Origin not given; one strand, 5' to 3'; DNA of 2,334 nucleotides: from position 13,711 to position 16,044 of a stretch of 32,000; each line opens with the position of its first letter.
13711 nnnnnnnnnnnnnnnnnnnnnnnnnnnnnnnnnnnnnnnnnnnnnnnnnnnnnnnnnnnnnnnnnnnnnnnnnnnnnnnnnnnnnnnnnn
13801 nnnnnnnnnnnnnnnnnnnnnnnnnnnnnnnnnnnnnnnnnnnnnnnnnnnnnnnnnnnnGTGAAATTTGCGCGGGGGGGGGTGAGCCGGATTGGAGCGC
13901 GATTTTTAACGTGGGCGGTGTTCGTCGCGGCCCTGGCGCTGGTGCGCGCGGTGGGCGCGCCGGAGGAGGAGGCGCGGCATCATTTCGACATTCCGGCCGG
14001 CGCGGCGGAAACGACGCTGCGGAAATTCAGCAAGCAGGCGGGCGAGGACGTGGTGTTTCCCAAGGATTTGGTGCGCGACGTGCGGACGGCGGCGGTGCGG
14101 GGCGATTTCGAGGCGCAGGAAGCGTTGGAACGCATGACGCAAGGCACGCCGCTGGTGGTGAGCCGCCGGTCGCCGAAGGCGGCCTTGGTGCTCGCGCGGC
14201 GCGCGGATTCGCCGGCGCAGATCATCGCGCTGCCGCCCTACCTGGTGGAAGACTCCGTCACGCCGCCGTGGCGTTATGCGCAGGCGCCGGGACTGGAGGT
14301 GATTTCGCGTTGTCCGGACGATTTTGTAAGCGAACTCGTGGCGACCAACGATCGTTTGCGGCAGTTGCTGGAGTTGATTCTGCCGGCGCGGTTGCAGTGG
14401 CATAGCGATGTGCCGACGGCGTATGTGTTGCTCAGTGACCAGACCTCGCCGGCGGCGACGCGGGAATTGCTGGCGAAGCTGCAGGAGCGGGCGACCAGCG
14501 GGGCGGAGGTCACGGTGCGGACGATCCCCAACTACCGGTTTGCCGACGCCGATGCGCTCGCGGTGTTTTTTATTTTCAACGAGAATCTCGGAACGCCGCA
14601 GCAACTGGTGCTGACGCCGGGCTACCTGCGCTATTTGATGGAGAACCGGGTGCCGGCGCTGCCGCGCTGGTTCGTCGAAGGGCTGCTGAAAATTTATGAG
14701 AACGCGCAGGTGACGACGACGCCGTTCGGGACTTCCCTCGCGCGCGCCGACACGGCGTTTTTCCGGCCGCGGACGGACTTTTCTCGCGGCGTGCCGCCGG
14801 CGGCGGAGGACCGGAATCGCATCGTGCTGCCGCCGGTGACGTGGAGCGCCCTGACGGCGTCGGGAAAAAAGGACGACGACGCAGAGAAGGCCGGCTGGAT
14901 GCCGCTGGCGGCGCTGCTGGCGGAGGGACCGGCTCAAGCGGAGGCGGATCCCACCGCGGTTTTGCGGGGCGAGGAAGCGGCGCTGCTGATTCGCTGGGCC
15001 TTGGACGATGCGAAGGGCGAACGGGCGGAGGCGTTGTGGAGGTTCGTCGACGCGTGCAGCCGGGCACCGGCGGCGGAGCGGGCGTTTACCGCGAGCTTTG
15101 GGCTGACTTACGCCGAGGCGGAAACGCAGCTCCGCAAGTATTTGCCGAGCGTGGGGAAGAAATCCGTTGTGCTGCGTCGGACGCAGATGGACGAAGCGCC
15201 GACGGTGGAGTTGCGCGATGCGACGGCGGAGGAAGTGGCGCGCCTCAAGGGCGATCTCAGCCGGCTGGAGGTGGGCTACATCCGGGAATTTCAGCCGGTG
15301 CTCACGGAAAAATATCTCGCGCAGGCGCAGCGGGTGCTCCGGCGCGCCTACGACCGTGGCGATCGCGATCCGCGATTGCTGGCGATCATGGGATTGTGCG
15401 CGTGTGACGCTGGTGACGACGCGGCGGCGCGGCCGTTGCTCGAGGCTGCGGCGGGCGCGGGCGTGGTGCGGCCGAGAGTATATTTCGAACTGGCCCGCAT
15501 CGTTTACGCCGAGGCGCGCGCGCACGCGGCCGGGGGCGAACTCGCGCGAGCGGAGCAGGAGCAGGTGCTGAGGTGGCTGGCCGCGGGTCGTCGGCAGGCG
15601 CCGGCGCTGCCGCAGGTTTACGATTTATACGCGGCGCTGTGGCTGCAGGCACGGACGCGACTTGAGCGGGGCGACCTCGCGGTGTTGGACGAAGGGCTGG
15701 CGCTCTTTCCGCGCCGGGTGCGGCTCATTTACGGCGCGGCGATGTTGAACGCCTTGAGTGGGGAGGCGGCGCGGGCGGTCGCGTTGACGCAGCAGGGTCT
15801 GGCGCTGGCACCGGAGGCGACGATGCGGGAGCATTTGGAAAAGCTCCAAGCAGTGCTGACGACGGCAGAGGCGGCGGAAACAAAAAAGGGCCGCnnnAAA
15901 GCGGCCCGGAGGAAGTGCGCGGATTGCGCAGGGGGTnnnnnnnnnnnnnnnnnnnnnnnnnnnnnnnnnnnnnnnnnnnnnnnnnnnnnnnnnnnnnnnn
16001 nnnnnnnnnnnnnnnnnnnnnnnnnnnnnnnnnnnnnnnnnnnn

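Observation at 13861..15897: STN (secretin/TonB N-terminal) domain fused to a catalytically dead MA-peptidase-like domain and TPRs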

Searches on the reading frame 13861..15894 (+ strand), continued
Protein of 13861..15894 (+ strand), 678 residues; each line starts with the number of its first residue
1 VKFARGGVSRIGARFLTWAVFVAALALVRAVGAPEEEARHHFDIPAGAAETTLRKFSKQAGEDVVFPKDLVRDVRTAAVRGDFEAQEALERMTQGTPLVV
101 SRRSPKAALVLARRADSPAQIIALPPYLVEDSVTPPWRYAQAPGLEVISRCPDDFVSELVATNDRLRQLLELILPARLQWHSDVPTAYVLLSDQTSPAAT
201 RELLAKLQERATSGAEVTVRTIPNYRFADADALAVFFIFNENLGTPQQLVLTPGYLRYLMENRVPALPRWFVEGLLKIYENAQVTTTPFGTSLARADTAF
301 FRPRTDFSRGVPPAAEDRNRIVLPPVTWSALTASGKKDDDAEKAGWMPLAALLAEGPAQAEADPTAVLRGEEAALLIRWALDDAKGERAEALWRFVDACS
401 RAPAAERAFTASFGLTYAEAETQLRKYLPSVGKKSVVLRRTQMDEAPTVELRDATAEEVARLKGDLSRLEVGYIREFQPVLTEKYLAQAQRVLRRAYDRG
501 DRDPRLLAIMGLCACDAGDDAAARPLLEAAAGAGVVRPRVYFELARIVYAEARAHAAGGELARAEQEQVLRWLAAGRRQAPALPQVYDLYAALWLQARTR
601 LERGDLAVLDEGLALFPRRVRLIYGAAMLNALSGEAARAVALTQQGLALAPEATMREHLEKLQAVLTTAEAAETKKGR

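Call 43: search_protein_families(library=pfam, proteins=[L001:8412-8966:+, L001:8998-10023:+, L001:12008-12529:+, L001:15186-15764:+, L001:6279-7211:+, L001:20212-21966:+, L001:197-2011:-], max_evalue=0.01)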
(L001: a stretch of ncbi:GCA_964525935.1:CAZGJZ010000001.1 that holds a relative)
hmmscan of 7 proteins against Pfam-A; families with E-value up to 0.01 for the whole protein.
L001:8412-8966:+ (185 aa): 13 families
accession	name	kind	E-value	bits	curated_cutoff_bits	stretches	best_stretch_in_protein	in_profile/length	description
PF08281.18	Sigma70_r4_2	-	4.1e-17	62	25.7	1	124-174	4-54/54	Sigma-70, region 4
PF04542.20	Sigma70_r2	-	2e-12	47.2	24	1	26-87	3-67/71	Sigma-70 region 2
PF04545.22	Sigma70_r4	-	3.6e-10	39.7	24.1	1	127-174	1-48/50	Sigma-70, region 4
PF07638.17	Sigma70_ECF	-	4.8e-06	27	21.1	1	130-165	135-170/185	ECF sigma factor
PF01381.28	HTH_3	-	4.2e-05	23.9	23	1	141-163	4-26/55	Helix-turn-helix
PF13384.12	HTH_23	-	4.4e-05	23.6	24.6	1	140-167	10-38/50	Homeodomain-like domain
PF00196.25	GerE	-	5.1e-05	23.2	23.5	1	136-173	6-44/57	Bacterial regulatory proteins, luxR family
PF12802.13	MarR_2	-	5.5e-05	23.7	27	1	140-170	14-44/61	MarR family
PF13518.12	HTH_28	-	9.2e-05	22.9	25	1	137-164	3-30/52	Helix-turn-helix domain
PF13412.12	HTH_24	-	0.00058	19.8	21.9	1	146-169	17-40/48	Winged helix-turn-helix DNA-binding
PF08279.18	HTH_11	-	0.0016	18.7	25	1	139-164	7-33/55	HTH domain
PF13936.12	HTH_38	-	0.0026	17.9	27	1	137-164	12-38/44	Helix-turn-helix domain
PF13542.12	HTH_Tnp_ISL3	-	0.0084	16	27.4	0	139-164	19-44/51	Helix-turn-helix domain of transposase family ISL3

L001:8998-10023:+ (342 aa): 3 families
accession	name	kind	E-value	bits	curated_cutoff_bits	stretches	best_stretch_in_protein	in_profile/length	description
PF04773.18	FecR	-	4.4e-17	62.8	24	1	129-208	14-96/97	FecR protein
PF16220.10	DUF4880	-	1.9e-08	34.5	25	1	11-51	1-42/43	Domain of unknown function (DUF4880)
PF16344.10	FecR_C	-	0.00056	20.3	24.4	1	273-322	2-52/70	FecR, C-terminal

L001:12008-12529:+ (174 aa): 0 families

L001:15186-15764:+ (193 aa): 0 families

L001:6279-7211:+ (311 aa): 2 families
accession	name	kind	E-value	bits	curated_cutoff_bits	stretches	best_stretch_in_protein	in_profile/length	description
PF13103.11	TonB_2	-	5.7e-12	46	22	1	224-302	2-81/85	TonB C terminal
PF03544.19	TonB_C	-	2e-06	28.6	24.6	1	251-304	19-72/79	Gram-negative bacterial TonB protein C-terminal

L001:20212-21966:+ (585 aa): 1 family
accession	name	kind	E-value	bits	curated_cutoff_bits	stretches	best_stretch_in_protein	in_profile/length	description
PF07660.19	STN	-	0.0031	17.7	28.4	1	72-106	4-39/52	Secretin and TonB N terminus short domain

L001:197-2011:- (604 aa): 3 families
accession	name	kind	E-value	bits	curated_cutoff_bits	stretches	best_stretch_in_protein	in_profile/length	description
PF14559.12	TPR_19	-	3.5e-05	24.5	25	1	491-547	12-68/68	Tetratricopeptide repeat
PF13432.12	TPR_16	-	0.0048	17.8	32.7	0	511-562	4-55/65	Tetratricopeptide repeat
PF23914.1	TPR_CcmH_CycH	-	0.0095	16.2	42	1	165-251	57-144/158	Cytochrome c-type biogenesis protein H TPR domain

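Call 45: search_solved_structures(query=A1, max_evalue=1)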
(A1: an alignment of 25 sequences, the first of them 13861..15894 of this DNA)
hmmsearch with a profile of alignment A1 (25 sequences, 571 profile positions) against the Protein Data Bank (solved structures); distinct sequences matched with E-value up to 1: 6.
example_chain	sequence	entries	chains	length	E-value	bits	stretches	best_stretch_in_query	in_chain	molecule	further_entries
6w5q_A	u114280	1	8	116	0.014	17.1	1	503-562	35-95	Peptidoglycan synthase activator LpoP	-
2kcl_A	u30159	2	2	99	0.042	15.5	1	497-563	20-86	Tetratricopeptide repeat domain protein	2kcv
3ma5_A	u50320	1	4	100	0.042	15.5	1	497-563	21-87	Tetratricopeptide repeat domain protein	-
8d8k_G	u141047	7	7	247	0.1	14.2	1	477-565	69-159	37S ribosomal protein S7, mitochondrial | Small ribosomal subunit protein uS7m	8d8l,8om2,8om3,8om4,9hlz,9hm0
7tj4_A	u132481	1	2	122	0.14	13.8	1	472-554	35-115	ActH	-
8ag3_C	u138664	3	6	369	0.46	12.1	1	121-185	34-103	Protein C10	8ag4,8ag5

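Call 47: search_protein_representatives(alignment_id=A1)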
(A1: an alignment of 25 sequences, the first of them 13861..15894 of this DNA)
Query: 25 sequences, 571 profile positions. Proteins with E-value up to 0.001 (for the whole library): 2372; up to 1e-10: 1322; up to 1e-30: 821. The best 150 are listed.
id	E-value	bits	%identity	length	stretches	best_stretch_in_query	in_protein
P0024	4.2e-233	791.4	-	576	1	1-569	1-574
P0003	7.2e-229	777.4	-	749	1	17-568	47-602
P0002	2.7e-228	775.5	-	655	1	13-567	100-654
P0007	2.7e-218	742.5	-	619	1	10-568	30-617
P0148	3.5e-205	699.2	-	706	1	20-566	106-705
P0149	5.4e-202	688.7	-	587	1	14-567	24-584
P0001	1.7e-201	687.0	-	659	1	11-569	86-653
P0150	3.2e-200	682.8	-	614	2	227-565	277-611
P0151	4.2e-200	682.5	-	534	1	29-565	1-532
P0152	3.2e-198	676.2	-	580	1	15-568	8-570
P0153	1.9e-197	673.7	-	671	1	26-565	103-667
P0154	1.6e-195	667.3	-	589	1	18-566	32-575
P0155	3.9e-192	656.1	-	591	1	1-566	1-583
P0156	4.7e-190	649.3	-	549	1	23-560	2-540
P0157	1.0e-189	648.1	-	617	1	13-567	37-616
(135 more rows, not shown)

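Call 66: search_protein_families(library=pfam, alignment_id=A1, max_evalue=0.1)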
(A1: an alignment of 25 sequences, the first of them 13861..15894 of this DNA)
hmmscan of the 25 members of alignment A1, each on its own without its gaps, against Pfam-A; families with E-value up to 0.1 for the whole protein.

A. member 1, window:13861-15894:+ (678 aa): 1 family
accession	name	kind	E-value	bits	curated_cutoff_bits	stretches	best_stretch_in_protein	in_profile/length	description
PF07660.19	STN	-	9.9e-07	28.9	28.4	1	64-109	3-48/52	Secretin and TonB N terminus short domain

B. families by the number of members that match (of 25 scanned): 10 families
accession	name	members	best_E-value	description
PF14559.12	TPR_19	5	6.8e-05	Tetratricopeptide repeat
PF13432.12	TPR_16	5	0.00054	Tetratricopeptide repeat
PF13428.12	TPR_14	4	0.0016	Tetratricopeptide repeat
PF17820.7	PDZ_6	3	3e-07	PDZ domain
PF07660.19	STN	2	9.9e-07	Secretin and TonB N terminus short domain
PF00595.29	PDZ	2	0.0051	PDZ domain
PF13431.12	TPR_17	1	0.0007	Tetratricopeptide repeat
PF23914.1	TPR_CcmH_CycH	1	0.0018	Cytochrome c-type biogenesis protein H TPR domain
PF13424.12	TPR_12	1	0.019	Tetratricopeptide repeat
PF10728.14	DUF2520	1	0.041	Domain of unknown function (DUF2520)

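Call 68: find_related_loci(query=A3, collection=metagenome_contigs, flank=8000)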
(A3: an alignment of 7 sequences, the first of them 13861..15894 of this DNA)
Query A3 (678 aa) in metagenome_contigs; peptide patterns used: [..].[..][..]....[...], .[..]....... (x = any residue, [..] = any of these).
564 stretches matched a pattern; 118 encode a relative of the query (tblastn E <= 1e-3); the best 80 are kept; 80 distinct loci.
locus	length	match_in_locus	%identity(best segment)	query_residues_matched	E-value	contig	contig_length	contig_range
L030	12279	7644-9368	40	118-672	3e-120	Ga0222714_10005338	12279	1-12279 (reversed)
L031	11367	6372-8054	36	112-666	5e-108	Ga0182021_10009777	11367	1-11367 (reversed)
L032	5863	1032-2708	38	107-666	4e-106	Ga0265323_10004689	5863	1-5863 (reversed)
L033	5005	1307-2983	37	107-666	3e-105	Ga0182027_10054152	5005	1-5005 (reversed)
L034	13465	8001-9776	38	92-669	2e-104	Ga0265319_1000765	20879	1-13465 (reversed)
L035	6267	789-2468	39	110-666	2e-103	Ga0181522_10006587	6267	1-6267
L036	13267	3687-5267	38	117-666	1e-100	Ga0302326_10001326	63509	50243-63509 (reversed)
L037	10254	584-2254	39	114-675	1e-99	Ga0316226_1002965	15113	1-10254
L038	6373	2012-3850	33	33-656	5e-98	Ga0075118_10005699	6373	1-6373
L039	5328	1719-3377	37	121-678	3e-95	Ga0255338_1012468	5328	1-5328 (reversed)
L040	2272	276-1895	36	107-656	1e-96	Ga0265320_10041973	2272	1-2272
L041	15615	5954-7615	37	108-666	2e-89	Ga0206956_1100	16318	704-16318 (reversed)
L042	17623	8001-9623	36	121-666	7e-89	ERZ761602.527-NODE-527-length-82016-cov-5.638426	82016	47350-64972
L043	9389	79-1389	40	219-675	2e-88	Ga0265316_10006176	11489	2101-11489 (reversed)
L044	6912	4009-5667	37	119-666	2e-87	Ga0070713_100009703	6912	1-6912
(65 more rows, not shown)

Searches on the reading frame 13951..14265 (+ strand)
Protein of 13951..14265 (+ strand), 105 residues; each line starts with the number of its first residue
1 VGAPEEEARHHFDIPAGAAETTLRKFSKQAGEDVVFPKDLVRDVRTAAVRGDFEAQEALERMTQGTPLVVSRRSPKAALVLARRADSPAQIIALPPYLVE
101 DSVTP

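Call 73: search_solved_structures(query=window:13951-14265:+, max_evalue=10, show_alignments=3)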
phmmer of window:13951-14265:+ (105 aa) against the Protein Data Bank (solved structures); distinct sequences matched with E-value up to 10: 16.
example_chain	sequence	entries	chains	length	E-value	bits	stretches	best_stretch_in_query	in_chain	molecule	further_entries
2m5j_A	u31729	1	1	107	4.4e-06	30.2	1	9-85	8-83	HasR protein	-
5odw_A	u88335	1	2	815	6.6e-06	29.7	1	11-91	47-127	Ferripyoverdine receptor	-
2iah_A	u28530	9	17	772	1e-05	29.1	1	11-91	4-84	Ferripyoverdine receptor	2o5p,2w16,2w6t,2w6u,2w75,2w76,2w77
5c58_A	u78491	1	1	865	0.00016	25.2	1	9-85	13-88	HasR protein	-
3ddr_A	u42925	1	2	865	0.00016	25.2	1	9-85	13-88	HasR protein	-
3csl_A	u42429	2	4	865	0.00016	25.2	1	9-85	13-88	HasR protein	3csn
8s34_B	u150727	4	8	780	0.00031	24.3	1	3-83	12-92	Ferric-mycobactin receptor, FemA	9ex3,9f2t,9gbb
6ovk_B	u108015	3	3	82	0.0017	22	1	8-75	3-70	Ferric-pseudobactin BN7/BN8 receptor | PupB N-terminal Signaling Domain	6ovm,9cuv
2a02_A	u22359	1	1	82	0.0033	21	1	12-68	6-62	Ferric-pseudobactin 358 receptor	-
8b43_A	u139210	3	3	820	0.066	16.9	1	5-73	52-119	Metal-pseudopaline receptor CntO | Ferrioxamine receptor FoxA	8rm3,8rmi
6z8a_A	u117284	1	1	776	0.067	16.8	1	5-73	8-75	Ferrioxamine receptor FoxA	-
6tfq_A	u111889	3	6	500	0.18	15.5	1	30-81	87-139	ABC transporter substrate-binding protein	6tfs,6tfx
6i97_A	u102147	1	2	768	0.2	15.4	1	8-73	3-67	Metal-pseudopaline receptor CntO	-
3dm5_A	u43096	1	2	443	0.43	14.3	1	18-60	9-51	Signal recognition 54 kDa protein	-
1zzv_A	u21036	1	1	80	0.56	13.9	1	13-71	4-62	Iron(III) dicitrate transport protein fecA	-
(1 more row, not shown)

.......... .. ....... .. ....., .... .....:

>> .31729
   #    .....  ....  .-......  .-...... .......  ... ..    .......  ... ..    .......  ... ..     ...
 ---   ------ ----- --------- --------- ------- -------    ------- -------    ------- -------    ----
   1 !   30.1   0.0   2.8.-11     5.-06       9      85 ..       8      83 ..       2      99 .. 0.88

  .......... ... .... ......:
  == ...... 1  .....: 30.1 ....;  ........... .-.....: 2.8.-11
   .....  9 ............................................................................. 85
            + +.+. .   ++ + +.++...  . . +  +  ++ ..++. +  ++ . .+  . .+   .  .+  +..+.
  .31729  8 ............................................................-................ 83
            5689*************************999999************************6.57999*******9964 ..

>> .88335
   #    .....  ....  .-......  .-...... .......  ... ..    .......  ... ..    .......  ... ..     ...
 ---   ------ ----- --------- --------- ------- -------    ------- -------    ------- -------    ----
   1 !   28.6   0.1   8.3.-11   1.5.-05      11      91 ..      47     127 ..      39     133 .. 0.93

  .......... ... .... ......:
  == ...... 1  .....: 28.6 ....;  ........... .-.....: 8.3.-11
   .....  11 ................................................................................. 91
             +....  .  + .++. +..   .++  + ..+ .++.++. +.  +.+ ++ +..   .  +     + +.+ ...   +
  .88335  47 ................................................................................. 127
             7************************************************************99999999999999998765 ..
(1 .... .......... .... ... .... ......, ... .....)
